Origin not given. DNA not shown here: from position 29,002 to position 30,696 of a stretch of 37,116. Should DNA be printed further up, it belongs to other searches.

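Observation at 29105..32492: Archaeal-type GatD/GatE amidotransferase in a bacterial gene context, encoded tail-to-tail with stop codons sharing one CTAG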

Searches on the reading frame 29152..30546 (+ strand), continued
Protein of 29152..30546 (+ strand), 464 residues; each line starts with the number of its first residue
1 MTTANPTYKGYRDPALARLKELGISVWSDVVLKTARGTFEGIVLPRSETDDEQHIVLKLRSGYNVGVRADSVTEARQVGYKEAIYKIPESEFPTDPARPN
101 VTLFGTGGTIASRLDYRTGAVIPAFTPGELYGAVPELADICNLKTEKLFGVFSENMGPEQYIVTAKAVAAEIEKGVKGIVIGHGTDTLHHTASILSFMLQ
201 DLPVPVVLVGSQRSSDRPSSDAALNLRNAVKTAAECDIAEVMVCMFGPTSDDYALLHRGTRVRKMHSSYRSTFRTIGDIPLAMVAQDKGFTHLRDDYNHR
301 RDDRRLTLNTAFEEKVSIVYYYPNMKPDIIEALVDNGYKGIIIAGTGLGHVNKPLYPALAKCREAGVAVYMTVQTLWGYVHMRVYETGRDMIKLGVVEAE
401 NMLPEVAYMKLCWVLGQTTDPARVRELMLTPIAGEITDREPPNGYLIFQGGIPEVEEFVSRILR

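Call 57: find_homologous_proteins(query=A3, max_evalue=1e-30)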
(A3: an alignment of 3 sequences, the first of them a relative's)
Query A3 (3 sequences) (448 aa, profile of the alignment): 8000 proteins with E <= 1e-30 among 8000 candidates; the best 120 are listed.
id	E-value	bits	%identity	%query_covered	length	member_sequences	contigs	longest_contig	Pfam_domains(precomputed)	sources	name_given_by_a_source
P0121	2.9e-245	832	100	100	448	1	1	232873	PF17763.7,PF18195.7,PF00710.26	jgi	jgi:glutamyl-tRNA(Gln) amidotransferase subunit D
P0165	5.7e-245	831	-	-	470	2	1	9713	PF17763.7,PF00710.26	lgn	-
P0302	2.1e-235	800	89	100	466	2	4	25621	PF17763.7,PF18195.7,PF00710.26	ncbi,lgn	-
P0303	2.9e-219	746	-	-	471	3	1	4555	PF17763.7,PF18195.7,PF00710.26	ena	-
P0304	1.8e-218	744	59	99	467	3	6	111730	PF17763.7,PF18195.7,PF00710.26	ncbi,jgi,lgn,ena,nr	ncbi:MAG TPA: Glu-tRNA(Gln) amidotransferase subunit GatD [bacterium]|nr:Glu-tRNA(Gln) amidotransfer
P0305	2.1e-215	734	59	99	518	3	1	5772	PF17763.7,PF18195.7,PF00710.26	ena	-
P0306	3.0e-211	720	65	99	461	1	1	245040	PF17763.7,PF18195.7,PF00710.26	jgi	jgi:glutamyl-tRNA(Gln) amidotransferase subunit D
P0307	7.3e-211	719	68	100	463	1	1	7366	PF17763.7,PF18195.7,PF00710.26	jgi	jgi:glutamyl-tRNA(Gln) amidotransferase subunit D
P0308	2.1e-210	717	64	100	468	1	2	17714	PF17763.7,PF18195.7,PF00710.26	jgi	jgi:glutamyl-tRNA(Gln) amidotransferase subunit D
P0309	2.5e-210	717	61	100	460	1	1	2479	PF17763.7,PF18195.7,PF00710.26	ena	-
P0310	3.3e-210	717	61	100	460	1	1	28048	PF17763.7,PF18195.7,PF00710.26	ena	-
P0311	3.6e-210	717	66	100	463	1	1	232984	PF17763.7,PF18195.7,PF00710.26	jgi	-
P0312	9.7e-210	715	61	100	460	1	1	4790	PF17763.7,PF18195.7,PF00710.26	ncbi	-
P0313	1.7e-209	714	64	100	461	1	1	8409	PF17763.7,PF18195.7,PF00710.26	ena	-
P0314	1.7e-209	714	64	100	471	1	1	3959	PF17763.7,PF18195.7,PF00710.26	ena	-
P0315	1.8e-209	714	61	100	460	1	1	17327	PF17763.7,PF18195.7,PF00710.26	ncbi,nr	ncbi:Glu-tRNA(Gln) amidotransferase subunit GatD [candidate division GN15 bacterium]|nr:Glu-tRNA(Gln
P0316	1.8e-209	714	63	100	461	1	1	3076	PF17763.7,PF18195.7,PF00710.26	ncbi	-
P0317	1.8e-209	714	62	100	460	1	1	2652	PF17763.7,PF18195.7,PF00710.26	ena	-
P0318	2.1e-209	714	64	100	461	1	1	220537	PF17763.7,PF18195.7,PF00710.26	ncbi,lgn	-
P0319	2.2e-209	714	60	100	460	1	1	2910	PF17763.7,PF18195.7,PF00710.26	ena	-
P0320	2.3e-209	714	61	100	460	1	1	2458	PF17763.7,PF18195.7,PF00710.26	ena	-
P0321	2.5e-209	714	60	100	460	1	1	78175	PF17763.7,PF18195.7,PF00710.26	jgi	-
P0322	3.4e-209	713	61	100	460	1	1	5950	PF17763.7,PF18195.7,PF00710.26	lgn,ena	-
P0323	3.9e-209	713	61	100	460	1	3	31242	PF17763.7,PF18195.7,PF00710.26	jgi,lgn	jgi:glutamyl-tRNA(Gln) amidotransferase subunit D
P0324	4.2e-209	713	65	100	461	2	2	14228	PF17763.7,PF18195.7,PF00710.26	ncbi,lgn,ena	-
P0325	5.9e-209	713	60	100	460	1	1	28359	PF17763.7,PF18195.7,PF00710.26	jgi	-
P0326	6.8e-209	712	61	100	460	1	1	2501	PF17763.7,PF18195.7,PF00710.26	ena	-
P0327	7.7e-209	712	65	100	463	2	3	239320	PF17763.7,PF18195.7,PF00710.26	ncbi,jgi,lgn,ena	-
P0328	7.8e-209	712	66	100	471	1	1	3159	PF17763.7,PF18195.7,PF00710.26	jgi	jgi:glutamyl-tRNA(Gln) amidotransferase subunit D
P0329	8.5e-209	712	60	100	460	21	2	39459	PF17763.7,PF18195.7,PF00710.26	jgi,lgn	-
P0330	1.0e-208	712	62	100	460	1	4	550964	PF17763.7,PF18195.7,PF00710.26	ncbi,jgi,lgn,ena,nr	ncbi:MAG TPA: Glu-tRNA(Gln) amidotransferase subunit GatD [Acidobacteriota bacterium]|nr:Glu-tRNA(Gl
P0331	1.0e-208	712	63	100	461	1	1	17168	PF17763.7,PF18195.7,PF00710.26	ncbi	-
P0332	1.0e-208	712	62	100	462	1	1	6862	PF17763.7,PF18195.7,PF00710.26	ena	-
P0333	1.2e-208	712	61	100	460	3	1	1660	PF17763.7,PF18195.7,PF00710.26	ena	-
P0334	1.2e-208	712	65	100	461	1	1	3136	PF17763.7,PF18195.7,PF00710.26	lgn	-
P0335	1.7e-208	711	66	100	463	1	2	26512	PF17763.7,PF18195.7,PF00710.26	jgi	jgi:glutamyl-tRNA(Gln) amidotransferase subunit D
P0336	2.1e-208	711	64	100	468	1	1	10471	PF17763.7,PF18195.7,PF00710.26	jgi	jgi:glutamyl-tRNA(Gln) amidotransferase subunit D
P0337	2.2e-208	711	60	100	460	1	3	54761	PF17763.7,PF18195.7,PF00710.26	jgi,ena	-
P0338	2.5e-208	710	66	100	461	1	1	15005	PF17763.7,PF18195.7,PF00710.26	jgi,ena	-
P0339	2.6e-208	710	60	100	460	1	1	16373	PF17763.7,PF18195.7,PF00710.26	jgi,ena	-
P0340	2.9e-208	710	60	100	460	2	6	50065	PF17763.7,PF18195.7,PF00710.26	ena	-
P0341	3.5e-208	710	60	100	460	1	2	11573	PF17763.7,PF18195.7,PF00710.26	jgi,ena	-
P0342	3.9e-208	710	61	100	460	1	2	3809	PF17763.7,PF18195.7,PF00710.26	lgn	-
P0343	4.0e-208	710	61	100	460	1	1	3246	PF17763.7,PF18195.7,PF00710.26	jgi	-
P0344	4.3e-208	710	60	100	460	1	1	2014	PF17763.7,PF18195.7,PF00710.26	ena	-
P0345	4.4e-208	710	65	100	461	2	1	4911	PF17763.7,PF18195.7,PF00710.26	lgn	-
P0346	4.4e-208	710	62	100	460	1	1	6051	PF17763.7,PF18195.7,PF00710.26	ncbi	-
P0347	5.1e-208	709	60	100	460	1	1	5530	PF17763.7,PF18195.7,PF00710.26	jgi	jgi:glutamyl-tRNA(Gln) amidotransferase subunit D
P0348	5.1e-208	709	60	100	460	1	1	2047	PF17763.7,PF18195.7,PF00710.26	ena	-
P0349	6.1e-208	709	64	100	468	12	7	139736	PF17763.7,PF18195.7,PF00710.26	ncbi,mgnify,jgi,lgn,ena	mgnify:FL=1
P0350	6.3e-208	709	59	100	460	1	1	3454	PF17763.7,PF18195.7,PF00710.26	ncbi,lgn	-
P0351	6.4e-208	709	58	100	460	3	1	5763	PF17763.7,PF18195.7,PF00710.26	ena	-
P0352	6.4e-208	709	60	100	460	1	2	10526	PF17763.7,PF18195.7,PF00710.26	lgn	-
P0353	7.0e-208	709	62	100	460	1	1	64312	PF17763.7,PF18195.7,PF00710.26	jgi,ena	-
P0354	7.0e-208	709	59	100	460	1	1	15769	PF17763.7,PF18195.7,PF00710.26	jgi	-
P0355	7.4e-208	709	60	100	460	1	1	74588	PF17763.7,PF18195.7,PF00710.26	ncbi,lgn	-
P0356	7.6e-208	709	60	100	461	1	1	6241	PF17763.7,PF18195.7,PF00710.26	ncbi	-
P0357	8.0e-208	709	63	100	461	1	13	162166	PF17763.7,PF18195.7,PF00710.26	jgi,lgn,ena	jgi:glutamyl-tRNA(Gln) amidotransferase subunit D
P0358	8.2e-208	709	65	100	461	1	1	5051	PF17763.7,PF18195.7,PF00710.26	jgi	-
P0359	8.4e-208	709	60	100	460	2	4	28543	PF17763.7,PF18195.7,PF00710.26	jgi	-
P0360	8.4e-208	709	63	100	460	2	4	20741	PF17763.7,PF18195.7,PF00710.26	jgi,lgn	-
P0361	9.3e-208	709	64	100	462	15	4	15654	PF17763.7,PF18195.7,PF00710.26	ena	-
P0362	9.3e-208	709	60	100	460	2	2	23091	PF17763.7,PF18195.7,PF00710.26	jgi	-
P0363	1.2e-207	708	60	100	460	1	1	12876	PF17763.7,PF18195.7,PF00710.26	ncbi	-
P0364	1.3e-207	708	63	100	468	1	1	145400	PF17763.7,PF18195.7,PF00710.26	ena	-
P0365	1.4e-207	708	59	100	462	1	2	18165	PF17763.7,PF18195.7,PF00710.26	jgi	-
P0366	1.6e-207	708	64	100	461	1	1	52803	PF17763.7,PF18195.7,PF00710.26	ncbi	-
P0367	1.7e-207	708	60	100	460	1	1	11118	PF17763.7,PF18195.7,PF00710.26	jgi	-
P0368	1.8e-207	708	60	100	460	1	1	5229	PF17763.7,PF18195.7,PF00710.26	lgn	-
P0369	1.8e-207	708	61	100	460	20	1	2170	PF17763.7,PF18195.7,PF00710.26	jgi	jgi:glutamyl-tRNA(Gln) amidotransferase subunit D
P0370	1.9e-207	708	65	100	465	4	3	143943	PF17763.7,PF18195.7,PF00710.26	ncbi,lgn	-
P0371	1.9e-207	708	61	100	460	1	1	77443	PF17763.7,PF18195.7,PF00710.26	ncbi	ncbi:MAG: Glu-tRNA(Gln) amidotransferase subunit GatD [Candidatus Zixiibacteriota bacterium]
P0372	2.0e-207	707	64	100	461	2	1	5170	PF17763.7,PF18195.7,PF00710.26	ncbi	-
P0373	2.0e-207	707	65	100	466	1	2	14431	PF17763.7,PF18195.7,PF00710.26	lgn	-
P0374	2.1e-207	707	60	100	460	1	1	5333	PF17763.7,PF18195.7,PF00710.26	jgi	jgi:glutamyl-tRNA(Gln) amidotransferase subunit D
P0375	2.2e-207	707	58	100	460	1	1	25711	PF17763.7,PF18195.7,PF00710.26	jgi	-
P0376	2.5e-207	707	64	100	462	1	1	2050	PF17763.7,PF18195.7,PF00710.26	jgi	-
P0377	2.7e-207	707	59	100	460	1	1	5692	PF17763.7,PF18195.7,PF00710.26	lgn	-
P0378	2.7e-207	707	64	100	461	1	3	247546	PF17763.7,PF18195.7,PF00710.26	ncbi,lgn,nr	ncbi:MAG: Glu-tRNA(Gln) amidotransferase subunit GatD [Phycisphaerae bacterium]|nr:Glu-tRNA(Gln) ami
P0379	3.0e-207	707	61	100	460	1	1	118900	PF17763.7,PF18195.7,PF00710.26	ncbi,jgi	-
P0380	3.3e-207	707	61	100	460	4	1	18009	PF17763.7,PF18195.7,PF00710.26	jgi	-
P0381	3.6e-207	707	62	100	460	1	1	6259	PF17763.7,PF18195.7,PF00710.26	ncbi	ncbi:MAG: Glu-tRNA(Gln) amidotransferase subunit GatD [bacterium]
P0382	3.8e-207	707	61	100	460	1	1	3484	PF17763.7,PF18195.7,PF00710.26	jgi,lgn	jgi:glutamyl-tRNA(Gln) amidotransferase subunit D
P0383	3.9e-207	707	61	100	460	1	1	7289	PF17763.7,PF18195.7,PF00710.26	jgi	jgi:glutamyl-tRNA(Gln) amidotransferase subunit D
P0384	4.4e-207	706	61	100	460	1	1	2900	PF17763.7,PF18195.7,PF00710.26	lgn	-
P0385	4.5e-207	706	60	100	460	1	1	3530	PF17763.7,PF18195.7,PF00710.26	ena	-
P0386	4.5e-207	706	61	100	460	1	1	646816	PF17763.7,PF18195.7,PF00710.26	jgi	jgi:glutamyl-tRNA(Gln) amidotransferase subunit D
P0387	4.6e-207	706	61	99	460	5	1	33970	PF17763.7,PF18195.7,PF00710.26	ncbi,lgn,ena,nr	ncbi:MAG: Glu-tRNA(Gln) amidotransferase subunit GatD [candidate division Zixibacteria bacterium]|nr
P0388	4.8e-207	706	64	100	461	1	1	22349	PF17763.7,PF18195.7,PF00710.26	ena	-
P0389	4.9e-207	706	61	100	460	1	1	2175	PF17763.7,PF18195.7,PF00710.26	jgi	jgi:glutamyl-tRNA(Gln) amidotransferase subunit D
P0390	5.4e-207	706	64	100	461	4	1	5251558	PF17763.7,PF18195.7,PF00710.26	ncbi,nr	ncbi:MAG: Glu-tRNA(Gln) amidotransferase subunit GatD [Phycisphaerales bacterium]|nr:MAG: Glu-tRNA(G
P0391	5.6e-207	706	61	99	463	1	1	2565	PF17763.7,PF18195.7,PF00710.26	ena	-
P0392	5.7e-207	706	61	100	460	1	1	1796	PF17763.7,PF18195.7,PF00710.26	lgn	-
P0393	6.1e-207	706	60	100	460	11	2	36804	PF17763.7,PF18195.7,PF00710.26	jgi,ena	-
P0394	6.4e-207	706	65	100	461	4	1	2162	PF17763.7,PF18195.7,PF00710.26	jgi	-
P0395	6.4e-207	706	61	100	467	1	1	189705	PF17763.7,PF18195.7,PF00710.26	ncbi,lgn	ncbi:MAG: Glu-tRNA(Gln) amidotransferase subunit GatD [Candidatus Zixiibacteriota bacterium]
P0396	6.7e-207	706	62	100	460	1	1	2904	PF17763.7,PF18195.7,PF00710.26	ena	-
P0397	7.5e-207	706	61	100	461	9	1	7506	PF17763.7,PF18195.7,PF00710.26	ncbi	-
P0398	7.6e-207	706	61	100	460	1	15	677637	PF17763.7,PF18195.7,PF00710.26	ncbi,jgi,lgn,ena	-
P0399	8.6e-207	705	64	100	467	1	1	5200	PF17763.7,PF18195.7,PF00710.26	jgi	jgi:glutamyl-tRNA(Gln) amidotransferase subunit D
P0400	8.7e-207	705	59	100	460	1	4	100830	PF17763.7,PF18195.7,PF00710.26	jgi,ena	-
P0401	9.2e-207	705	61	100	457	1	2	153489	PF17763.7,PF18195.7,PF00710.26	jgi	jgi:glutamyl-tRNA(Gln) amidotransferase subunit D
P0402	9.7e-207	705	62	100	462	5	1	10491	PF17763.7,PF18195.7,PF00710.26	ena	-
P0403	1.0e-206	705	60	100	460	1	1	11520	PF17763.7,PF18195.7,PF00710.26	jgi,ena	-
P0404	1.0e-206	705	64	100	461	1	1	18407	PF17763.7,PF18195.7,PF00710.26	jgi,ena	-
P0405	1.0e-206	705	60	100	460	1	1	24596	PF17763.7,PF18195.7,PF00710.26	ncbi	-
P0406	1.0e-206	705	64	100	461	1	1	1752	PF17763.7,PF18195.7,PF00710.26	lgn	-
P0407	1.0e-206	705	64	100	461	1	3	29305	PF17763.7,PF18195.7,PF00710.26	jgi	jgi:glutamyl-tRNA(Gln) amidotransferase subunit D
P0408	1.1e-206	705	61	100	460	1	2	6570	PF17763.7,PF18195.7,PF00710.26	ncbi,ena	-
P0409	1.1e-206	705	61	100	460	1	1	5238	PF17763.7,PF18195.7,PF00710.26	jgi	-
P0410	1.2e-206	705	60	100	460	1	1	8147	PF17763.7,PF18195.7,PF00710.26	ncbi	-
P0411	1.2e-206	705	61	100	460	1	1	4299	PF17763.7,PF18195.7,PF00710.26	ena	-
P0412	1.3e-206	705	60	100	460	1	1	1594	PF17763.7,PF18195.7,PF00710.26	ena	-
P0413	1.3e-206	705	64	100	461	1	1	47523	PF17763.7,PF18195.7,PF00710.26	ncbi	-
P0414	1.3e-206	705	59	100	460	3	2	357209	PF17763.7,PF18195.7,PF00710.26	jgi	jgi:glutamyl-tRNA(Gln) amidotransferase subunit D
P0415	1.3e-206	705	63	100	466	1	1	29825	PF17763.7,PF18195.7,PF00710.26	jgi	jgi:glutamyl-tRNA(Gln) amidotransferase subunit D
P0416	1.3e-206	705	65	100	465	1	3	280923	PF17763.7,PF18195.7,PF00710.26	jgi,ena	-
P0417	1.4e-206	705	64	100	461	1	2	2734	PF17763.7,PF18195.7,PF00710.26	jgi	jgi:glutamyl-tRNA(Gln) amidotransferase subunit D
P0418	1.5e-206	705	60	100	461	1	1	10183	PF17763.7,PF18195.7,PF00710.26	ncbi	-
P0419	1.6e-206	705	61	99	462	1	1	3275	PF17763.7,PF18195.7,PF00710.26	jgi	jgi:glutamyl-tRNA(Gln) amidotransferase subunit D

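Call 58: find_encoding_contigs(protein=P0121, flank=10000, max_places=1)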
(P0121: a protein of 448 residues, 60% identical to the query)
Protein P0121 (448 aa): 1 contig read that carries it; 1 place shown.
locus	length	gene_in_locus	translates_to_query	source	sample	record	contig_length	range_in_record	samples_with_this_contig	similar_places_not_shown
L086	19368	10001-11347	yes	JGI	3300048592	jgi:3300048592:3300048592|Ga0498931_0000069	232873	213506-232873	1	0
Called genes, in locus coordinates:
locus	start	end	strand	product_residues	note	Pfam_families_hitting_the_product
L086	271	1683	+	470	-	PF03062:MBOAT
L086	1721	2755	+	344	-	-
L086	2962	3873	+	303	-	PF07730:HisKA_3, PF13581:HATPase_c_2 (weak), PF02518:HATPase_c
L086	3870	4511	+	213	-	PF00072:Response_reg, PF00196:GerE, PF08281:Sigma70_r4_2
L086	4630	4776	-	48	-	-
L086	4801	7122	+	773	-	PF26766:Choice_anch_L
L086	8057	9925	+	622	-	PF02934:GatB_N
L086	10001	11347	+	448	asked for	PF18195:GatD_N, PF00710:Asparaginase, PF17763:Asparaginase_C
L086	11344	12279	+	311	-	PF01075:Glyco_transf_9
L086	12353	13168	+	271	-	PF13557:Phenol_MetA_deg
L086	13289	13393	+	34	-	-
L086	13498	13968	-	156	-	PF01325:Fe_dep_repress, PF00392:GntR (weak), PF12802:MarR_2 (weak), PF13545:HTH_Crp_2 (weak), PF02742:Fe_dep_repr_C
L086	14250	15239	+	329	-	PF01297:ZnuA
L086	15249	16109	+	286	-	PF00005:ABC_tran, PF02463:SMC_N (faint), PF13304:AAA_21 (faint)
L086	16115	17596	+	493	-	PF00950:ABC-3, PF01032:FecCD (weak), PF02742:Fe_dep_repr_C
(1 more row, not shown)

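Call 59: find_encoding_contigs(protein=P0165, flank=10000, max_places=1)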
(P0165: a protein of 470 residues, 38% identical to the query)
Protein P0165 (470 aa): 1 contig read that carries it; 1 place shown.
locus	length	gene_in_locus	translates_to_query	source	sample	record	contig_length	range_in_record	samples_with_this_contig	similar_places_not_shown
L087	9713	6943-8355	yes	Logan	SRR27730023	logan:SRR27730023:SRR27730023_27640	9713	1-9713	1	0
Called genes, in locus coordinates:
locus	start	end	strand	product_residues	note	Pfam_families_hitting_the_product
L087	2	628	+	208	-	?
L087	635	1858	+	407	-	PF14559:TPR_19 (weak)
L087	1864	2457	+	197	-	-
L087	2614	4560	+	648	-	PF02934:GatB_N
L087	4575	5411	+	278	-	PF13243:SQHop_cyclase_C (faint), PF13249:SQHop_cyclase_N (faint)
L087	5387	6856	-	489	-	PF04055:Radical_SAM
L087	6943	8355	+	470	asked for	PF00710:Asparaginase, PF17763:Asparaginase_C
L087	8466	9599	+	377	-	PF03590:AsnA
